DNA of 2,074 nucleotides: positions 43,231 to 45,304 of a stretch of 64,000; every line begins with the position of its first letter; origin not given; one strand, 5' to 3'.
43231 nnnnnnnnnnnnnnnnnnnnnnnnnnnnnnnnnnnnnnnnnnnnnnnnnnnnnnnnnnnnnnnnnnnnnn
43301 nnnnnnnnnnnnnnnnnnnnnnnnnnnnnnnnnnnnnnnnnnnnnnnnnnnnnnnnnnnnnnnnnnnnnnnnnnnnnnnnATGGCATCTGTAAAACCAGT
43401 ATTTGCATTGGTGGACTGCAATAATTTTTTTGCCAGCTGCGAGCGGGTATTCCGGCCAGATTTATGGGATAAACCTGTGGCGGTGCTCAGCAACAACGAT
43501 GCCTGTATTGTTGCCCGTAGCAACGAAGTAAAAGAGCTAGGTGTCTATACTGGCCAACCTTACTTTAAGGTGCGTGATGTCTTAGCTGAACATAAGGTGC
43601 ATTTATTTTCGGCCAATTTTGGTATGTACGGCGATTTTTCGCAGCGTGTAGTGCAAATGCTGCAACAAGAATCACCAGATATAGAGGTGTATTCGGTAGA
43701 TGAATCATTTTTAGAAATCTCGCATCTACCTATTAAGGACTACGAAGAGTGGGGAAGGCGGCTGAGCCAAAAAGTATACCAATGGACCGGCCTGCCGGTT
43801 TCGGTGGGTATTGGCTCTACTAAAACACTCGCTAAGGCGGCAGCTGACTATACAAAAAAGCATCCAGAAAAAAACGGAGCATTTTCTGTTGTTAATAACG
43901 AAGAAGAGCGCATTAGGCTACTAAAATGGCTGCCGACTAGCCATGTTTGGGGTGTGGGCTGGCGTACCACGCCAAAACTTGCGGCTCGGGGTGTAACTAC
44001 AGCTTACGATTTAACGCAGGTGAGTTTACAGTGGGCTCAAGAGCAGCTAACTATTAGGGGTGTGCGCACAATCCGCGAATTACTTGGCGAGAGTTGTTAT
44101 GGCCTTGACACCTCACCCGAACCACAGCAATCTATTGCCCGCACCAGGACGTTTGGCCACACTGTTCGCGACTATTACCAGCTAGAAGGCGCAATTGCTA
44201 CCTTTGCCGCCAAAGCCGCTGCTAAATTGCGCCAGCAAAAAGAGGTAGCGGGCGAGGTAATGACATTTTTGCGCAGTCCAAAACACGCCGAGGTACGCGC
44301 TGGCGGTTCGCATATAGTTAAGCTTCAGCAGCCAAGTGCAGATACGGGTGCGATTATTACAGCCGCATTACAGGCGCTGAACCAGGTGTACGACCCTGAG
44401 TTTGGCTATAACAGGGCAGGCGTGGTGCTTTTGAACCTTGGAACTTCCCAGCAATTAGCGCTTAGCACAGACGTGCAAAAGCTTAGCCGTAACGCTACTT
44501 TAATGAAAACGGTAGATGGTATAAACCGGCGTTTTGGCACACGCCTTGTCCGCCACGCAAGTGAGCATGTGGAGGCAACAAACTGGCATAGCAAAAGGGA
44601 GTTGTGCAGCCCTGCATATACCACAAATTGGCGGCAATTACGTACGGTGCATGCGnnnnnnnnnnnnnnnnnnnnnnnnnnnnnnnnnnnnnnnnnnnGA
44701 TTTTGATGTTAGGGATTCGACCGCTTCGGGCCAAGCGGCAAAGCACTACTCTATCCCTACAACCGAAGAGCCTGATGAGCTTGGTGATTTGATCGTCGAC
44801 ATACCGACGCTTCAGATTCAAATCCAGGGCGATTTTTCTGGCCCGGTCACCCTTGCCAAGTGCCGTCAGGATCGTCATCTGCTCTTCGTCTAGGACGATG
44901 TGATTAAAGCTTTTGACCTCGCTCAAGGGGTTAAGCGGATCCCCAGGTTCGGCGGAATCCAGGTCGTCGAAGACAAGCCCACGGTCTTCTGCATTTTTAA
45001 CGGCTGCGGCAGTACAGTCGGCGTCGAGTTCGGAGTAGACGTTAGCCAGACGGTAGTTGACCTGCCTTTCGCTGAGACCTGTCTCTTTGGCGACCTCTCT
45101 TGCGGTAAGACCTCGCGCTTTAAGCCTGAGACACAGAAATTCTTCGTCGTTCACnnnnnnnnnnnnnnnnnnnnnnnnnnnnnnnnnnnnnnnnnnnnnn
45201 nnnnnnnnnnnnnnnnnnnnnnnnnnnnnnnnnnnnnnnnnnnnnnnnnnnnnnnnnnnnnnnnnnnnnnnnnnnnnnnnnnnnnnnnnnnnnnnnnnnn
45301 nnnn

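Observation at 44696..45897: G+C-rich divergent pair: tandem LuxR-HTH protein and a stand-alone tandem dsRBD-like protein, abutting the tRNA-Glu hotspot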

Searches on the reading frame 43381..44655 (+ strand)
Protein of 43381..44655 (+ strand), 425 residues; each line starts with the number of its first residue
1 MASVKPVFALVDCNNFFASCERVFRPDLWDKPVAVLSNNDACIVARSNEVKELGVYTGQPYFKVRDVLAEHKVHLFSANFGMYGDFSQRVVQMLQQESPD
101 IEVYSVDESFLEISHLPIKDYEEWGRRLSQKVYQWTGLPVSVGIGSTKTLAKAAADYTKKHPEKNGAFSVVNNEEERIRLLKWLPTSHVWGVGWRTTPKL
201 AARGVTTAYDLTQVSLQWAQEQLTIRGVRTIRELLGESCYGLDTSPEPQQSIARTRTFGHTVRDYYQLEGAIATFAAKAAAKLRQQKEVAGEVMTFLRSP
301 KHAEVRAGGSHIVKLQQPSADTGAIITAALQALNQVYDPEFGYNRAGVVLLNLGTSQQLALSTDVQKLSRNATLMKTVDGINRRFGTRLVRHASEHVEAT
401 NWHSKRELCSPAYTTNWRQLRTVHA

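Call 5: search_protein_families(library=pfam, proteins=[window:43381-44655:+], max_evalue=1)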
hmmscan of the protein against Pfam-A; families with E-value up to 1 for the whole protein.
window:43381-44655:+ (425 aa): 6 families
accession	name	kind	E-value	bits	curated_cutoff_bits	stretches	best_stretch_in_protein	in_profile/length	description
PF00817.25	IMS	-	2.1e-35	122.2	23.2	1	11-156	1-148/148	impB/mucB/samB family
PF13438.11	DUF4113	-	5e-17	62.1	24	1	373-423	2-51/51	Domain of unknown function (DUF4113)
PF11799.13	IMS_C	-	9e-17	61.9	20.7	1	250-359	2-107/109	impB/mucB/samB family C-terminal domain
PF21999.2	IMS_HHH_1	-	0.00019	22.3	27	1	191-224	5-38/53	DNA polymerase-iota, thumb domain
PF10391.15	DNA_pol_lambd_f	-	0.09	13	29.8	1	188-220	5-38/51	Fingers domain of DNA polymerase lambda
PF11798.14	IMS_HHH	-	0.23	12.2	24.4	1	184-205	11-32/32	IMS family HHH motif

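Call 34: find_related_loci(query=window:43381-44655:+, collection=genome_contigs, flank=10000)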
Query window:43381-44655:+ (425 aa) in genome_contigs; peptide patterns used: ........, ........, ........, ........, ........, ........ (x = any residue, [..] = any of these).
229 stretches matched a pattern; 184 encode a relative of the query (tblastn E <= 1e-3); the best 80 are kept; 80 distinct loci.
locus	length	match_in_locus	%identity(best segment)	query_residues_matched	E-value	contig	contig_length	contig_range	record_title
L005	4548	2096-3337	49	7-420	1e-125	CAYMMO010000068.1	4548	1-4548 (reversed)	MAG TPA_asm: uncultured Candidatus Saccharibacteria bacterium isolate SRP286056_co2_538 genome assembly, contig: NODE_33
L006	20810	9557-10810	49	7-424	6e-119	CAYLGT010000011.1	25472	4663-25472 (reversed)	MAG TPA_asm: uncultured Candidatus Saccharibacteria bacterium isolate SRP133034_co1_287 genome assembly, contig: NODE_18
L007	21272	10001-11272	44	4-425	3e-116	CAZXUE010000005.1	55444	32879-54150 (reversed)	MAG TPA_asm: uncultured Candidatus Saccharibacteria bacterium isolate SRP285395_co1_531 genome assembly, contig: NODE_69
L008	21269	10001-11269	43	4-424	3e-115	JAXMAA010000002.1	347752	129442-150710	MAG: Candidatus Saccharimonadales bacterium isolate STL-PAT16 C2.208.fa-2, whole genome shotgun sequence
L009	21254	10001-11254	44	7-420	7e-114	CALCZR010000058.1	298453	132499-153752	MAG TPA_asm: uncultured Candidatus Saccharibacteria bacterium isolate SRR6231146_bin.58_CONCOCT_v1.1_MAG genome assembly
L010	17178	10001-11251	43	7-420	2e-111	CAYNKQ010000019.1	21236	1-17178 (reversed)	MAG TPA_asm: uncultured Candidatus Saccharibacteria bacterium isolate SRP344714_co2_35 genome assembly, contig: NODE_636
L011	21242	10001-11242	47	4-419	3e-111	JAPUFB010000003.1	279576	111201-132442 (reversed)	MAG: Candidatus Saccharibacteria bacterium isolate labscale reactor_MAG40 NODE_18_length_279576_cov_9.146218, whole geno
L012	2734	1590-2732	46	7-384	5e-113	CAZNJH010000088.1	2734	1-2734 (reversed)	MAG TPA_asm: uncultured Candidatus Saccharibacteria bacterium isolate SRP296810_co1_348 genome assembly, contig: NODE_58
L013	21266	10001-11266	42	7-425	5e-107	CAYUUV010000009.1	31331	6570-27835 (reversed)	MAG TPA_asm: uncultured Candidatus Saccharibacteria bacterium isolate SRP285395_co1_312 genome assembly, contig: NODE_20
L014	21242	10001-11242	43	7-417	1e-106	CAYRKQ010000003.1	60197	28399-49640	MAG TPA_asm: uncultured Candidatus Saccharibacteria bacterium isolate SRP344714_co2_488 genome assembly, contig: NODE_11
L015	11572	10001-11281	41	2-425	1e-106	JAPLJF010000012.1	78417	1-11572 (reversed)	MAG: Deltaproteobacteria bacterium isolate LacPavin_0920_WC70_MAG_51_65 LacPavin_0920_WC70_scaffold_205577, whole genome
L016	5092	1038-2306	41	8-424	1e-105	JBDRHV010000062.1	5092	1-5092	MAG: bacterium isolate MEGAHIT-group-1.550 k141_12680077, whole genome shotgun sequence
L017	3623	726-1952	40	7-415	2e-106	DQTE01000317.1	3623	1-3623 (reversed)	MAG TPA_asm: Crocinitomix sp. isolate SZUA-1404 k95_152169, whole genome shotgun sequence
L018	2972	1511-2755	38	4-419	7e-107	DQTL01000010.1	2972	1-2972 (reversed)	MAG TPA_asm: Lutibacter sp. isolate SZUA-1414 k95_392919, whole genome shotgun sequence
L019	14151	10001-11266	43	7-425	9e-104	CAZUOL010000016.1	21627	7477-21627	MAG TPA_asm: uncultured Candidatus Saccharibacteria bacterium isolate SRP135725_co2_713 genome assembly, contig: k141_18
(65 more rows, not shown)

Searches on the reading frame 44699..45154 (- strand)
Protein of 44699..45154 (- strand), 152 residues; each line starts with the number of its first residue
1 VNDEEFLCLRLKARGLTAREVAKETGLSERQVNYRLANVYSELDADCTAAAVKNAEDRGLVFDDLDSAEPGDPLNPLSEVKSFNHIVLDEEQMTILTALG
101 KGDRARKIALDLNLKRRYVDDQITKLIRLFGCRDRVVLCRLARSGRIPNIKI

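Call 5: search_protein_families(library=pfam, proteins=[window:44699-45154:-], max_evalue=1)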
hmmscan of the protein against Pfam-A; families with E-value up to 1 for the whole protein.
window:44699-45154:- (152 aa): 18 families
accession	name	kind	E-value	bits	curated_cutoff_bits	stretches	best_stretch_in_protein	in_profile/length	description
PF00196.25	GerE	-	2e-09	37.3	23.5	2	5-47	7-49/57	Bacterial regulatory proteins, luxR family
PF13384.12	HTH_23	-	1.1e-05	25.6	24.6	1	7-33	9-35/50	Homeodomain-like domain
PF13551.12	HTH_29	-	0.00013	22.4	28.1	1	8-33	4-30/64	Winged helix-turn helix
PF13412.12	HTH_24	-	0.00047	20.1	21.9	1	13-37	16-39/48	Winged helix-turn-helix DNA-binding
PF13518.12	HTH_28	-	0.00074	20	25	1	9-37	6-33/52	Helix-turn-helix domain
PF01381.28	HTH_3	-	0.0041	17.5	23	1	11-35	5-29/55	Helix-turn-helix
PF08281.18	Sigma70_r4_2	-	0.0041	17.2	25.7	1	15-37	26-48/54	Sigma-70, region 4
PF07506.17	RepB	-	0.015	15.8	30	0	7-37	13-43/185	RepB plasmid partitioning protein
PF13404.12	HTH_AsnC-type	-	0.031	14.5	27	1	17-37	19-39/42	AsnC-type helix-turn-helix domain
PF21476.4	PF0610-like_N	-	0.061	14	33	1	10-32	9-31/50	PF0610-like, N-terminal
PF06465.18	DUF1087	-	0.064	13.8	22.8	1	90-108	37-55/63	CHD subfamily II, DUF1087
PF04967.18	HTH_10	-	0.065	13.5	23.1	1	14-41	22-49/53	HTH DNA binding domain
PF08280.17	HTH_Mga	-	0.085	13.3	23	1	12-39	16-43/59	M protein trans-acting positive regulator (MGA) HTH domain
PF04545.22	Sigma70_r4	-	0.085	12.8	24.1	1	7-34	13-39/50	Sigma-70, region 4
PF12840.13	HTH_20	-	0.1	13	27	1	8-37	10-40/51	Helix-turn-helix domain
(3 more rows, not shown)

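Call 30: search_protein_families(library=ncbifam, proteins=[window:44699-45154:-], max_evalue=0.1)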
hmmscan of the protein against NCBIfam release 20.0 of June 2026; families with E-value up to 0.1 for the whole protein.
window:44699-45154:- (152 aa): 12 families
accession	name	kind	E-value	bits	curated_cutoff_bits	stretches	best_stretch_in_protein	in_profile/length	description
NF052366.1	photon_PedR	equivalog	1.5e-09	37.9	120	2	3-61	5-63/74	photosynthetic electron transport-dependent transcriptional regulator PedR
TIGR03541.1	reg_near_HchA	equivalog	0.00018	21.1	215.6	1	8-59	179-230/232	PA1136 family autoinducer-binding transcriptional regulator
NF047785.1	respo_reg_MadR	equivalog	0.00034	20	300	1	3-61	151-209/209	MadR family response regulator transcription factor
TIGR01884.1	cas_HTH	subfamily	0.0012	18.2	60.2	1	86-126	138-180/202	CRISPR-associated CARF protein Csa3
NF007403.0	PRK09935.1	equivalog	0.0014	18.3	271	1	4-52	153-201/210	fimbria biosynthesis transcriptional regulator FimZ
NF052445.1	RespRegMctR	equivalog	0.0016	17.9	300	0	9-60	153-204/205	two-component system response regulator MctR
NF007708.0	PRK10403.1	equivalog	0.002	17.6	343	0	86-137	152-203/215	nitrate/nitrite response regulator protein NarP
TIGR02937.1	sigma70-ECF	superfamily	0.0053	16.4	42.9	1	4-43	121-161/165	sigma-70 family RNA polymerase sigma factor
NF041830.1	RR_TF_ErdR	exception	0.013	15.2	390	0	88-136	151-199/213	response regulator transcription factor ErdR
NF040705.1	sigma_mbnA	exception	0.025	14.2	350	1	15-54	126-165/272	methanobactin precursor domain-containing sigma factor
NF047945.1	FimSynRegFimY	equivalog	0.05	13.4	300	0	88-141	175-228/238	fimbria biosynthesis regulator FimY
TIGR04111.1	BcepMu_gp16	hypoth_equivalog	0.059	13.3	34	0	10-35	8-33/55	phage-associated protein, BcepMu gp16 family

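Call 31: search_protein_families(library=phrogs, proteins=[window:44699-45154:-], max_evalue=0.01)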
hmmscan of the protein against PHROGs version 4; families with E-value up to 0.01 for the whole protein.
window:44699-45154:- (152 aa): 3 families
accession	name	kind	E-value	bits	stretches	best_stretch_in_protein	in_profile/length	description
phrog_3282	-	transcription regulation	3.6e-08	34.5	1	5-61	52-108/158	sigma factor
phrog_3855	-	DNA, RNA and nucleotide metabolism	0.0002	22.8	0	10-38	74-102/115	HTH DNA binding protein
phrog_3865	-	unknown function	0.0092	17.3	0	3-42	12-51/74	-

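Call 68: find_homologous_proteins(query=window:44699-45154:-, max_evalue=0.001)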
Query window:44699-45154:- (152 aa): 2 proteins with E <= 0.001 among 188 candidates.
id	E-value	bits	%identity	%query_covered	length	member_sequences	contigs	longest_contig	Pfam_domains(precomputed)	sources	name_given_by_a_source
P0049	9.1e-93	326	100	100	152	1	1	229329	PF13384.13,PF00196.26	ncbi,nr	ncbi:MAG TPA: LuxR C-terminal-related transcriptional regulator [Candidatus Saccharimonadales bacter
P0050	5.8e-69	249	76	100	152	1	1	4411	PF00196.26,PF08281.19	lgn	-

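Call 91: search_protein_families(library=padloc, proteins=[window:44699-45154:-], max_evalue=0.001)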
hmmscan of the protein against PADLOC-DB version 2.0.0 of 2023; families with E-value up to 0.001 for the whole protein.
window:44699-45154:- (152 aa): 2 families
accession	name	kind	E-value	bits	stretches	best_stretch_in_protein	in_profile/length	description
PDLC01851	CARF3--CARF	-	0.0002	18.9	0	9-45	218-254/279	-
PDLC04133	mad1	-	0.00035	18.8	0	15-36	5-26/60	mads_1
